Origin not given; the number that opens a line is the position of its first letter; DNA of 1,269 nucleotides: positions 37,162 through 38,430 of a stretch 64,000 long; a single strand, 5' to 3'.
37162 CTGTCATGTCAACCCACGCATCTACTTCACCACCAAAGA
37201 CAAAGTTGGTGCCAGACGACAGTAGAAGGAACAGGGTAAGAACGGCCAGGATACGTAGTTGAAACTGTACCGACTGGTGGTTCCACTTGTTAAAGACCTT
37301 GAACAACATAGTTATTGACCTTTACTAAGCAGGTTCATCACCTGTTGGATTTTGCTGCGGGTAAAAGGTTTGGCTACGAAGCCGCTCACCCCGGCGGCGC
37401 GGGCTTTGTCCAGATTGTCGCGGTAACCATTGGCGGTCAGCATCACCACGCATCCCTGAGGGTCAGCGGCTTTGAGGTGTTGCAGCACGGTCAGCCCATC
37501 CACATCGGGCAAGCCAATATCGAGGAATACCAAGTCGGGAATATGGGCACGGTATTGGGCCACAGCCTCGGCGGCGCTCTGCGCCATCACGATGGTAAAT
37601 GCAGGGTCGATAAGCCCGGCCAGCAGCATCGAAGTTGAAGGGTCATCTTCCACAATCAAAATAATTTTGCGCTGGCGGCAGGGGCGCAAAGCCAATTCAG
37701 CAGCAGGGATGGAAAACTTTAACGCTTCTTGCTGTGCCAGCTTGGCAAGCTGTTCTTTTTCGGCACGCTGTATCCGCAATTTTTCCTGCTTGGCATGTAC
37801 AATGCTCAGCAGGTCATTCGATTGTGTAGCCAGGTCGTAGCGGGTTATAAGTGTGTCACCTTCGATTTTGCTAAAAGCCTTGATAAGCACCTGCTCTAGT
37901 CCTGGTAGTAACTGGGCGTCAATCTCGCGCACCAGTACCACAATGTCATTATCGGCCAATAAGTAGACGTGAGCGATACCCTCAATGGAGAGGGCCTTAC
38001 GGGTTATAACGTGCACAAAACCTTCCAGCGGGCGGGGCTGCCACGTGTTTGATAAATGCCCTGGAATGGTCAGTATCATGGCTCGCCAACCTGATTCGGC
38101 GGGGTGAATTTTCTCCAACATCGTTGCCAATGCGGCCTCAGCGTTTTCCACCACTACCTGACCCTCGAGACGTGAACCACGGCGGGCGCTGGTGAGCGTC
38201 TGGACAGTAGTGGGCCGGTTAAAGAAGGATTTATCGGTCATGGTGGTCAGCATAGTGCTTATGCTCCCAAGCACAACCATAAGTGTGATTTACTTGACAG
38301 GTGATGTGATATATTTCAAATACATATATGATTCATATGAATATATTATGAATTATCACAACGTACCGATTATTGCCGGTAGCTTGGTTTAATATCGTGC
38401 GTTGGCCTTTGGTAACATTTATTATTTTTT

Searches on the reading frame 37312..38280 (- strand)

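Call 91: search_protein_families(library=ncbifam, proteins=[window:37312-38280:-], max_evalue=0.00001)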
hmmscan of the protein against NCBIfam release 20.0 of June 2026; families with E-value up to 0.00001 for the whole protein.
window:37312-38280:- (322 aa): 75 families (the best 25 are shown)
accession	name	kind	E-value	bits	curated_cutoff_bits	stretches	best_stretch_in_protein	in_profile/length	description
NF041367.1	CheY_Halo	equivalog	7.4e-18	65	200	1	207-315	1-110/114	chemotaxis protein CheY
TIGR02956.1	TMAO_torS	equivalog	1.2e-15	56.8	676.5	1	206-316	703-817/967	TMAO reductase system sensor histidine kinase/response regulator TorS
TIGR02154.1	PhoB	equivalog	2.3e-14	53.2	296.2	1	205-310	3-111/226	phosphate regulon transcriptional regulator PhoB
NF040689.1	MtrAB_MtrA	equivalog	5.8e-14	51.9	300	1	207-310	1-104/219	MtrAB system response regulator MtrA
NF008318.0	PRK11107.1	equivalog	3.3e-13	48.6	890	1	141-316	606-782/920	two-component sensor histidine kinase BarA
NF008296.0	PRK11083.1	equivalog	2.5e-12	46.7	273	1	203-310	2-109/228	two-component system response regulator CreB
NF011874.0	PRK15347.1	equivalog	5.8e-12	44.5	852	1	222-317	709-808/921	two component system sensor kinase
TIGR02915.1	PEP_resp_reg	equivalog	6.4e-12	45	502.6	1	207-314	1-112/445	PEP-CTERM-box response regulator transcription factor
NF008469.0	PRK11361.1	equivalog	1.1e-11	44.1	714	1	204-314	4-115/461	acetoacetate metabolism transcriptional regulator AtoC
NF041946.1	LuxO_transreg_Vib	equivalog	1.5e-11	43.8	800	1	210-313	2-106/463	quorum-sensing sigma-54 dependent transcriptional regulator LuxO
NF051850.1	RespRegRprY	equivalog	1.6e-11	44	370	1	206-312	6-113/234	response regulator transcription factor RprY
NF041866.1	EpsW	equivalog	1.6e-11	43.9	200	1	203-314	4-120/131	exopolysaccharide biosynthesis response regulator EpsW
NF051870.1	NAssimRespRegNtrX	equivalog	2e-11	43.4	600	1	207-313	4-113/452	nitrogen assimilation response regulator NtrX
NF045991.1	RespRegCtrARhodob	equivalog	3.1e-11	43.4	350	1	207-311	3-108/224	response regulator transcription factor CtrA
NF009206.0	PRK12555.1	subfamily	4e-11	42.5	342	1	207-310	3-110/340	chemotaxis-specific protein-glutamate methyltransferase CheB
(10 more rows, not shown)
